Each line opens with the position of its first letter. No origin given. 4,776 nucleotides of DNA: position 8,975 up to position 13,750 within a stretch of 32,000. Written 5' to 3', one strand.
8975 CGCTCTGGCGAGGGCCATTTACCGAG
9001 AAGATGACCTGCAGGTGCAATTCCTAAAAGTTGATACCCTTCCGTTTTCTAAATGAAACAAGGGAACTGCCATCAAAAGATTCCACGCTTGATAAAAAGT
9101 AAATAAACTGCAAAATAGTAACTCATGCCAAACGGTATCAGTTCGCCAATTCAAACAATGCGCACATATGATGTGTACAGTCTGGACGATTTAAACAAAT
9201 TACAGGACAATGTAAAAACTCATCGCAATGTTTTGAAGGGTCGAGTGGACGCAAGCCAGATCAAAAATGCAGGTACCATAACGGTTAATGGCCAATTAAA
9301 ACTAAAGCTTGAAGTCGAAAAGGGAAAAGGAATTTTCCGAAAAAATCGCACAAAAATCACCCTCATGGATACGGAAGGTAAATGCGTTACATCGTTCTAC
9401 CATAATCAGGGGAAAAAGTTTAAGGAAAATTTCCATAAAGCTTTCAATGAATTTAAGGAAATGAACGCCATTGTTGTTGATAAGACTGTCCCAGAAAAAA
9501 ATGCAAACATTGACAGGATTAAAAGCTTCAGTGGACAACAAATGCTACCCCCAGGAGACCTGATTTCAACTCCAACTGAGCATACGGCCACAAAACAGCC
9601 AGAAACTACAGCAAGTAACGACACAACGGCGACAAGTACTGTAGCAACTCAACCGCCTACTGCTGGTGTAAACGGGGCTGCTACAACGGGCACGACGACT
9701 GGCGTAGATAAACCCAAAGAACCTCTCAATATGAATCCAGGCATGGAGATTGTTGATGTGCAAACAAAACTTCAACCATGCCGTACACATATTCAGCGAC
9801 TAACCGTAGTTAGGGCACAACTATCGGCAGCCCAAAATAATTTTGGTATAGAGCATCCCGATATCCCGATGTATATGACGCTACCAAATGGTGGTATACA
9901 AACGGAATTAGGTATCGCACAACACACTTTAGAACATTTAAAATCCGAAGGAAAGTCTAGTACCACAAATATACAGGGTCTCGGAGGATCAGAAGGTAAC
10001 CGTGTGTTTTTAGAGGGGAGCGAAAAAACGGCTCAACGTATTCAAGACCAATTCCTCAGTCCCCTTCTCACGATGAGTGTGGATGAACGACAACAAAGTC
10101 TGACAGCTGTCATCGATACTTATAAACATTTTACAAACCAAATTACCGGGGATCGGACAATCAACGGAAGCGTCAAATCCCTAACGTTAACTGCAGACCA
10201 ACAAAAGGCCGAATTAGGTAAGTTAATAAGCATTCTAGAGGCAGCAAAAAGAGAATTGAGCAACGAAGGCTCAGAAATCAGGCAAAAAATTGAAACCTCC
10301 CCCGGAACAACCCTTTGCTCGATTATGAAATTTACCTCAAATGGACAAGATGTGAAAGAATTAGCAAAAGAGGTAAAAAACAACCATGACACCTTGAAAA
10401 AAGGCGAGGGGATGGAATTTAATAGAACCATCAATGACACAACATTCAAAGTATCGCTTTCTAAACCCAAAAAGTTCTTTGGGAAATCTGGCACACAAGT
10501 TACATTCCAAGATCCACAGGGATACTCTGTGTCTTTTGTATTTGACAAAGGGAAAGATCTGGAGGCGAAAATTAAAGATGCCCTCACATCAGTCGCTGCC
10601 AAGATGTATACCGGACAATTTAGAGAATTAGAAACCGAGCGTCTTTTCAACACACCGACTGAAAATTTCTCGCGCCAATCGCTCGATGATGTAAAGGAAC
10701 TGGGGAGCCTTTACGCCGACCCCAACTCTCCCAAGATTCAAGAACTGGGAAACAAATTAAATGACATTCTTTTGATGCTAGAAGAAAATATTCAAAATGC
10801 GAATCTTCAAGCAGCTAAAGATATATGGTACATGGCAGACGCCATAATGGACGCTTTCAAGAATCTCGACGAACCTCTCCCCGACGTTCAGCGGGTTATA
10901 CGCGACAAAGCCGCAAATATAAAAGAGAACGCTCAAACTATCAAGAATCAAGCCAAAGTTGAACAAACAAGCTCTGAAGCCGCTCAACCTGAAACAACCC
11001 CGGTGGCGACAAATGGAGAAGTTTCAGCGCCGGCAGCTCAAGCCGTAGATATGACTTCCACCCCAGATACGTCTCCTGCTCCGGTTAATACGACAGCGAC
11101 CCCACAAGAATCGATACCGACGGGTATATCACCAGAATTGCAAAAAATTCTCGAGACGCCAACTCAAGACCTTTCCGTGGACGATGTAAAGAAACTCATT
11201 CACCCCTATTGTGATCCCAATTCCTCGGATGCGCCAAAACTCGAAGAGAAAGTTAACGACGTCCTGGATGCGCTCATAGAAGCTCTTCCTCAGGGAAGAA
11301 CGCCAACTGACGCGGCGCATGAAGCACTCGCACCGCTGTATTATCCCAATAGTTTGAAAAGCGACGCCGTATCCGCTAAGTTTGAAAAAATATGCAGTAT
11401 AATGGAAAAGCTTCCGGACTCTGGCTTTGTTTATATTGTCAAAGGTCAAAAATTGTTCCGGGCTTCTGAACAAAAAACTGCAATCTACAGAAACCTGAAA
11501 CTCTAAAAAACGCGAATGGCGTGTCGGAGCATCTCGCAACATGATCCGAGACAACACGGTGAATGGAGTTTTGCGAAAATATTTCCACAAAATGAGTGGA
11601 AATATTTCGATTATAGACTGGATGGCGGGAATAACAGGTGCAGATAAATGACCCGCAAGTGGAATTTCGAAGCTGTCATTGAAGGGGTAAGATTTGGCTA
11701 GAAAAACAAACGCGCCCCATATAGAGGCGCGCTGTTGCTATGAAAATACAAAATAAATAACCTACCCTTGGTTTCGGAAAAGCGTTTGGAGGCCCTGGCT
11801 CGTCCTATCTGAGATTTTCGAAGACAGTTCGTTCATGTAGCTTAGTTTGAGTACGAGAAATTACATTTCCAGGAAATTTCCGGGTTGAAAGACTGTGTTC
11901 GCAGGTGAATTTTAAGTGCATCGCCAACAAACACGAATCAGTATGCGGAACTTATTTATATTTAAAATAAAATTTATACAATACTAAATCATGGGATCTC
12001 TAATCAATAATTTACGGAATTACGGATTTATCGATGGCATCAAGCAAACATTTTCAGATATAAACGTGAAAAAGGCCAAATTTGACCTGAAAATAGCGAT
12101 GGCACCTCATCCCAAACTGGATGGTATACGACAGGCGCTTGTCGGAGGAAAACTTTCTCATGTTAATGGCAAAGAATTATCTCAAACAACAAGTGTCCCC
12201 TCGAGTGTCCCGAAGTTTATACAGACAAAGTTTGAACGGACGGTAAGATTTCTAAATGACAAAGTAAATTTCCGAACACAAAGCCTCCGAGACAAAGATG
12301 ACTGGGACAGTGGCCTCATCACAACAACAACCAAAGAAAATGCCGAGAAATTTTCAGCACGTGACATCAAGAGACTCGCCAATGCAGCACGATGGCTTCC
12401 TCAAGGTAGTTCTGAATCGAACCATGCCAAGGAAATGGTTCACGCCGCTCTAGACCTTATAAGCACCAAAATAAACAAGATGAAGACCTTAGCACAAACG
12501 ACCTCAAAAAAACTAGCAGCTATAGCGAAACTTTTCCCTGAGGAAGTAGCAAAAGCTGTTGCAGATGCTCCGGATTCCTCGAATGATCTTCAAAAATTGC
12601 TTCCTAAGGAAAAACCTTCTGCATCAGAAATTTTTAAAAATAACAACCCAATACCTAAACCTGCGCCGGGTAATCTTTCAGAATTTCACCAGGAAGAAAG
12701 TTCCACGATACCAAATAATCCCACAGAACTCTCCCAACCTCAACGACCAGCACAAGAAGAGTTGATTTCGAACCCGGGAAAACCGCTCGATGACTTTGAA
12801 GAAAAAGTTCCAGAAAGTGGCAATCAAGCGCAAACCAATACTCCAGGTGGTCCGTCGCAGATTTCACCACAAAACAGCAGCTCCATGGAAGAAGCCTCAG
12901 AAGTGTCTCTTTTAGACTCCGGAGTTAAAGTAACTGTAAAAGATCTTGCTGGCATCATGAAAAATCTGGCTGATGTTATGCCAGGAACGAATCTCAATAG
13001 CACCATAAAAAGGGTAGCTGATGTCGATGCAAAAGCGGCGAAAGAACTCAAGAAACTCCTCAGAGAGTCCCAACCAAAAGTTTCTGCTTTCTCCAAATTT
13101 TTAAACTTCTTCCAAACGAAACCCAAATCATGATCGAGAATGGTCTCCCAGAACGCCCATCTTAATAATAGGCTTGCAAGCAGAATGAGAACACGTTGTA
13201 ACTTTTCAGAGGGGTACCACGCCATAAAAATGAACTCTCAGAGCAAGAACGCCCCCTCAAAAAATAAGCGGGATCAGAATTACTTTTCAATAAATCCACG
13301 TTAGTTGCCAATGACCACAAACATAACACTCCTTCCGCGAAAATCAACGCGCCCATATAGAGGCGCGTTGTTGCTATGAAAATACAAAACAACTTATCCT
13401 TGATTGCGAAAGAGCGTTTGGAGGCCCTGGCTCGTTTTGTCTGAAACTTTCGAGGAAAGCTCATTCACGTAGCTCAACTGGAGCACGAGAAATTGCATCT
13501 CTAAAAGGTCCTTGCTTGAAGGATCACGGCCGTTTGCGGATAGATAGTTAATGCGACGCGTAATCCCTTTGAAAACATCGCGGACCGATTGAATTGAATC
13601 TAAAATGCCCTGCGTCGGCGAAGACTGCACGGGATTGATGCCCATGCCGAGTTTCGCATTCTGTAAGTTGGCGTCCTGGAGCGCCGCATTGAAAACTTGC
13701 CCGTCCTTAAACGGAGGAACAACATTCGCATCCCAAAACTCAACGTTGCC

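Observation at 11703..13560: Decayed copy of the sctI 3' end plus terminator hairpin, 1.63 kb from the intact copy, bracketing the 380 aa gene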

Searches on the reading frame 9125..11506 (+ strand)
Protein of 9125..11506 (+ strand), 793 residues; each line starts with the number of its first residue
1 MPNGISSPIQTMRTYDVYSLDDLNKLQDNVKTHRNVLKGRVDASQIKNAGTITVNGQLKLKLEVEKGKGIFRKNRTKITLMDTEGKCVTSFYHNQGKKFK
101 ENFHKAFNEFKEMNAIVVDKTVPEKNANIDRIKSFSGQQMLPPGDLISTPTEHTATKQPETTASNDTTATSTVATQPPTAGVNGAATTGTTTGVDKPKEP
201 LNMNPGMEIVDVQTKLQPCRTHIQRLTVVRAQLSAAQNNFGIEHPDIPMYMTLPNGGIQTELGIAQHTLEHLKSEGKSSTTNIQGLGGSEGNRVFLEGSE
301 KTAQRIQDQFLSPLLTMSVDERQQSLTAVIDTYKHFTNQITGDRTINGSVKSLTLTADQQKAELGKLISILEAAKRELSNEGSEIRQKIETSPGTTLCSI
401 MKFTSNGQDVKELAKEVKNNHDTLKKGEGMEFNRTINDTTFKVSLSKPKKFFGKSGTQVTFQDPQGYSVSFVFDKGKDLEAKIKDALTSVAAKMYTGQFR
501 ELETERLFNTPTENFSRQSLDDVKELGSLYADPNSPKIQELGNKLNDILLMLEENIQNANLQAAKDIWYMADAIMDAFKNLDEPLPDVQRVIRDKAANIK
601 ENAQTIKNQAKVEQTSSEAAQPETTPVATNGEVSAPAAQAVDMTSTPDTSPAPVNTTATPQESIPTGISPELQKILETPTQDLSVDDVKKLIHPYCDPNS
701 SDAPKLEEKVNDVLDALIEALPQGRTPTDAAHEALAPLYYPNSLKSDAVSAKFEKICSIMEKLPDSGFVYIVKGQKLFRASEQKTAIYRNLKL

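Call 9: search_protein_families(library=pfam, proteins=[window:9125-11506:+], max_evalue=0.01)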
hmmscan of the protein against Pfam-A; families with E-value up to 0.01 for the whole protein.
window:9125-11506:+ (793 aa): 0 families

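Call 28: find_homologous_proteins(query=window:9125-11506:+)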
Query window:9125-11506:+ (793 aa): 1 proteins with E <= 0.001 among 8000 candidates.
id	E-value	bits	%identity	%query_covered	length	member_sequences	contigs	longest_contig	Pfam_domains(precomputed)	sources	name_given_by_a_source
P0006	0.0e+0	1753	100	100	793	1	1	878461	-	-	-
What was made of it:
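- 9125..11506 (+): p793, an orphan 793-aa gene that converges on the upstream copy's hairpin. Second occupant of the variable slot. The only database hit is itself (call 28).
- Tried and rejected: Homologues of p793: only itself among 5.8 billion proteins (call 28).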

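Call 92: search_protein_families(library=ncbifam, proteins=[window:9125-11506:+], max_evalue=0.01)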
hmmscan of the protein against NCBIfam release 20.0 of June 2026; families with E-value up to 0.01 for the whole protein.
window:9125-11506:+ (793 aa): 0 families
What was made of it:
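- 9125..11506 (+): No family hits (calls 9, 92).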

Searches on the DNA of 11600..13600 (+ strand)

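Call 10: search_dna_similar(query=window:11600-13600:+, collection=plasmids, mode=near)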
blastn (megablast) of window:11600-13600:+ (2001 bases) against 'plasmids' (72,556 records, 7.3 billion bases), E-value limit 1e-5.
No match.

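Call 77: search_dna_similar(query=window:11650-13450:+, collection=plasmids, mode=distant, max_rows=5)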
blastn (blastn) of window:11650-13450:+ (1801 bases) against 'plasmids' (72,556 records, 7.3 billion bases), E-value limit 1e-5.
No match.

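Call 78: search_dna_similar(query=window:11650-13450:+, collection=phages, mode=distant, max_rows=5)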
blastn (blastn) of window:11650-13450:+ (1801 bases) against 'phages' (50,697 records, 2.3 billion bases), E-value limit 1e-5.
No match.

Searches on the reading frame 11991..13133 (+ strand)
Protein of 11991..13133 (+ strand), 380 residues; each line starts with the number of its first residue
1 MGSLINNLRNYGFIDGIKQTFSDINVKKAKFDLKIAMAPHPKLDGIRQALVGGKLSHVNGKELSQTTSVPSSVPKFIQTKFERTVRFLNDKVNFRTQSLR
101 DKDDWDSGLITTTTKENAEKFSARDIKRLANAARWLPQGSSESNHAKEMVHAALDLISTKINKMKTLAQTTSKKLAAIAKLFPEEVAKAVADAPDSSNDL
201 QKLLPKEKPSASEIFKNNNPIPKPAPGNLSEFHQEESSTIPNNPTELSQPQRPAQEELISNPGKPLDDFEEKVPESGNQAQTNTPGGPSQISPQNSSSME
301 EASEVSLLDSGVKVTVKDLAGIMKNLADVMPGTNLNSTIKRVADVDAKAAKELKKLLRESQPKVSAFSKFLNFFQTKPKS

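Call 9: search_protein_families(library=pfam, proteins=[window:11991-13133:+], max_evalue=0.01)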
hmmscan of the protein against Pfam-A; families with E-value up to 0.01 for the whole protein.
window:11991-13133:+ (380 aa): 0 families

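Call 29: find_homologous_proteins(query=window:11991-13133:+)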
Query window:11991-13133:+: 6213 candidates shared short words with the query, none scored E <= 0.001.
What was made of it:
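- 11991..13133 (+): p380, an orphan 380-aa candidate effector. The N-terminal half is helical, residues ~200-315 are disordered, and the C-terminus is helical. No hit among 5.8 billion proteins (call 29).
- Tried and rejected: Homologues of p380: none by word-index search (call 29).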

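Call 61: predict_structure(protein=window:11991-13133:+)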
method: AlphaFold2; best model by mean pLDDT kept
length: 380 residues; sequences in the alignment: 1
mean_pLDDT: 43.6   pTM: 0.23
mean pLDDT of the five models: 43.6, 41.0, 40.1, 37.9, 36.1
residues with pLDDT >= 90: 0; 70-90: 0; 50-70: 88; < 50: 292
segments of 3 or more residues with pLDDT < 50: 1-123, 174-176, 189-200, 203-205, 215-218, 220-243, 245-249, 251-255, 258-284, 289-323, 325-332, 334-336, 360-362
pLDDT, mean of each block of 10 residues (from residue 1): 38 41 36 36 39 35 37 38 40 35 36 44 49 53 55 54 49 48 54 46 48 50 39 41 43 44 42 40 38 35 34 44 46 48 51 49 51 53
secondary structure, 60 per line:
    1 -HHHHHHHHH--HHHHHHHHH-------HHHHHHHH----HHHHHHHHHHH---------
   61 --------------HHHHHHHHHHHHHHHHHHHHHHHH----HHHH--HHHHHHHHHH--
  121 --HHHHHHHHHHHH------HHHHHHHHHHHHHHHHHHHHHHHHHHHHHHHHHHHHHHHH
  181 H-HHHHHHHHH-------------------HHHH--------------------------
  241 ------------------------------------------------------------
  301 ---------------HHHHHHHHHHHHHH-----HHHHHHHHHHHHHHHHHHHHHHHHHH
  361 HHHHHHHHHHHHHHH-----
elements in order: H2-10 H13-21 H29-36 H41-51 H75-98 H103-106 H109-118 H123-134 H141-181 H183-191 H211-214 H316-329 H335-375
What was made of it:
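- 11991..13133 (+): AF2 pLDDT of 43.6 (call 61).
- Tried and rejected: Structure of p380: the AF2 single-sequence model has pLDDT 43.6, so no fold search was run (call 61).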

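Call 67: search_protein_representatives(protein=window:11991-13133:+)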
Query: 380 residues. Proteins with E-value up to 0.001 (for the whole library): 1; up to 1e-10: 0; up to 1e-30: 0. The best 1 are listed.
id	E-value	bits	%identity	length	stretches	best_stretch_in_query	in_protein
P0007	1.4e-10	57.6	35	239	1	15-209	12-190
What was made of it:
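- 11991..13133 (+): One hit, P0007, E = 1.4e-10, in an exhaustive search of 1.84 billion representatives (call 67).
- Tried and rejected: One by exhaustive phmmer (call 67).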

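Call 69: find_encoding_contigs(protein=P0007, flank=10000, max_places=6)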
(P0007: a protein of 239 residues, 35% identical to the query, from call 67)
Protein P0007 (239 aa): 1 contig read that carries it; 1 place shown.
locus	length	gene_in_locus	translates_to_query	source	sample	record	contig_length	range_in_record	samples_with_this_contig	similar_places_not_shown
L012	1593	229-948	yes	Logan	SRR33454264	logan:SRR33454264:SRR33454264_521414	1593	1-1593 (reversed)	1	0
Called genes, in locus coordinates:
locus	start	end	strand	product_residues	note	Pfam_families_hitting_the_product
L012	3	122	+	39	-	?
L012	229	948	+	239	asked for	-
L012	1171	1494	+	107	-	-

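Call 74: list_cluster_members(proteins=[P0007, window:11991-13133:+, P0002])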
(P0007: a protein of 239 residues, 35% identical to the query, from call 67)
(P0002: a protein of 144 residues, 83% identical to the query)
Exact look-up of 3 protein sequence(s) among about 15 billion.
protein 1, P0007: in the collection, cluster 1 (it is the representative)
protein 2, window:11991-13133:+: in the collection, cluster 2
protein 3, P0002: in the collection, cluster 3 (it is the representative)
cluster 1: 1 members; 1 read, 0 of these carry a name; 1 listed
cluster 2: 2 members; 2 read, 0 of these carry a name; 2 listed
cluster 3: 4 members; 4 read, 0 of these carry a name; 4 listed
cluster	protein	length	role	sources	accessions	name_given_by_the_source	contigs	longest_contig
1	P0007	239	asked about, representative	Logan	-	-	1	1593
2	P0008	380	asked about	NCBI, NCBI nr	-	-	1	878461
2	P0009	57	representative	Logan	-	-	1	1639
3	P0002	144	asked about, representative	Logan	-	-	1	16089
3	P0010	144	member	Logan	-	-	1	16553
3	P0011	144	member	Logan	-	-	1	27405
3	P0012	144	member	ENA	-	-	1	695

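Call 75: find_encoding_contigs(protein=P0009, flank=10000, max_places=6)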
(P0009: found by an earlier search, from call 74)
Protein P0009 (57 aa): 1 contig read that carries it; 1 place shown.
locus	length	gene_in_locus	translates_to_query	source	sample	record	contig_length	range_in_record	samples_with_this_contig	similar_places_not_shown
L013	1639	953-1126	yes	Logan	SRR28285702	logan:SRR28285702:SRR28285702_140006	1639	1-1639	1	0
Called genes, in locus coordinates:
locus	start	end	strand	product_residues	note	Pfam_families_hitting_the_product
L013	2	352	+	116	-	?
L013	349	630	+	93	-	PF08765:Mor, PF13518:HTH_28 (faint)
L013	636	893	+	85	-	-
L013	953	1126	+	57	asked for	-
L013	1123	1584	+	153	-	-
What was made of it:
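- Tried and rejected: The 90% cluster mate of p380, P0009/L013, is a spurious 57-aa protein on a phage-like contig (calls 74, 75).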

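Call 76: find_encoding_contigs(protein=window:11991-13133:+, flank=10000, max_places=6)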
Protein window:11991-13133:+ (380 aa): no gene with exactly this product is on record in the collection.

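Call 80: find_encoding_contigs(protein=P0010, flank=10000, max_places=4)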
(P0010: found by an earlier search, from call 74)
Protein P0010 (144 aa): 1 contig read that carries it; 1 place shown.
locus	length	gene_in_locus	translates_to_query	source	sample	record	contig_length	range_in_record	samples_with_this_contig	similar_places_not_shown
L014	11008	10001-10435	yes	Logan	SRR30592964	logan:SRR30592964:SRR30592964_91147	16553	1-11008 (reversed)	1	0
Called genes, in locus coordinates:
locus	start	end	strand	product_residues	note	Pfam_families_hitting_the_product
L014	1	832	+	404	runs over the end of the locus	PF02504:FA_synthesis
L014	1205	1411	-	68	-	-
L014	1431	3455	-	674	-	-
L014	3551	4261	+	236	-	-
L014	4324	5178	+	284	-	-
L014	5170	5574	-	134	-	PF09474:Type_III_YscX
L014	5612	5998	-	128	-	-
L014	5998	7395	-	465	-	PF09059:TyeA (weak)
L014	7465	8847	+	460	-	PF16697:Yop-YscD_cpl, PF00498:FHA (weak), PF23893:Y4YQ_C (weak)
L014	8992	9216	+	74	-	PF08988:T3SS_needle_E (weak)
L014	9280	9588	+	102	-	PF09392:T3SS_needle_F (weak)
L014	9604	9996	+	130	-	PF09613:HrpB1_HrpK (weak), PF13428:TPR_14 (faint), PF14559:TPR_19 (faint)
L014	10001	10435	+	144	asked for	PF09392:T3SS_needle_F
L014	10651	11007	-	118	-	?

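Call 81: find_encoding_contigs(protein=P0011, flank=10000, max_places=4)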
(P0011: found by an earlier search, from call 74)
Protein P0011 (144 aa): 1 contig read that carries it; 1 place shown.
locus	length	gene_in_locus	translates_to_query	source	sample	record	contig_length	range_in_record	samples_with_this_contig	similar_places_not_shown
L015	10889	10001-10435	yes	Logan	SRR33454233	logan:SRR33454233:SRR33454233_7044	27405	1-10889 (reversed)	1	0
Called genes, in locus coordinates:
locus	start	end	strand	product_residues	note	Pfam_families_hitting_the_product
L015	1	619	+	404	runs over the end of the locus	PF02504:FA_synthesis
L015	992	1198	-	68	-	-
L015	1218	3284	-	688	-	-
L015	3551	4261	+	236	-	-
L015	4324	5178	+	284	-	-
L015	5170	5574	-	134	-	PF09474:Type_III_YscX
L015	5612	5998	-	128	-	-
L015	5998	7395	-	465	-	PF09059:TyeA (weak)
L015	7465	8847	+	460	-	PF16697:Yop-YscD_cpl, PF00498:FHA (weak), PF23893:Y4YQ_C (weak)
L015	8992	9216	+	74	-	PF08988:T3SS_needle_E (weak)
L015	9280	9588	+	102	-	PF09392:T3SS_needle_F (faint)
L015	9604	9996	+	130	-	PF09613:HrpB1_HrpK (weak), PF13428:TPR_14 (faint), PF14559:TPR_19 (faint)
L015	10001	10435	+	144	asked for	PF09392:T3SS_needle_F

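Call 92: search_protein_families(library=ncbifam, proteins=[window:11991-13133:+], max_evalue=0.01)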
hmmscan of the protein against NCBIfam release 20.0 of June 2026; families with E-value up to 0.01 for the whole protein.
window:11991-13133:+ (380 aa): 0 families
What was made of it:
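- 11991..13133 (+): No Pfam or NCBIfam hit (calls 9, 92).
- On Exchangeable effector locus (P. syringae type): p380 and p793 have no family hits (calls 9, 92), and the structure model is unusable (call 61).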
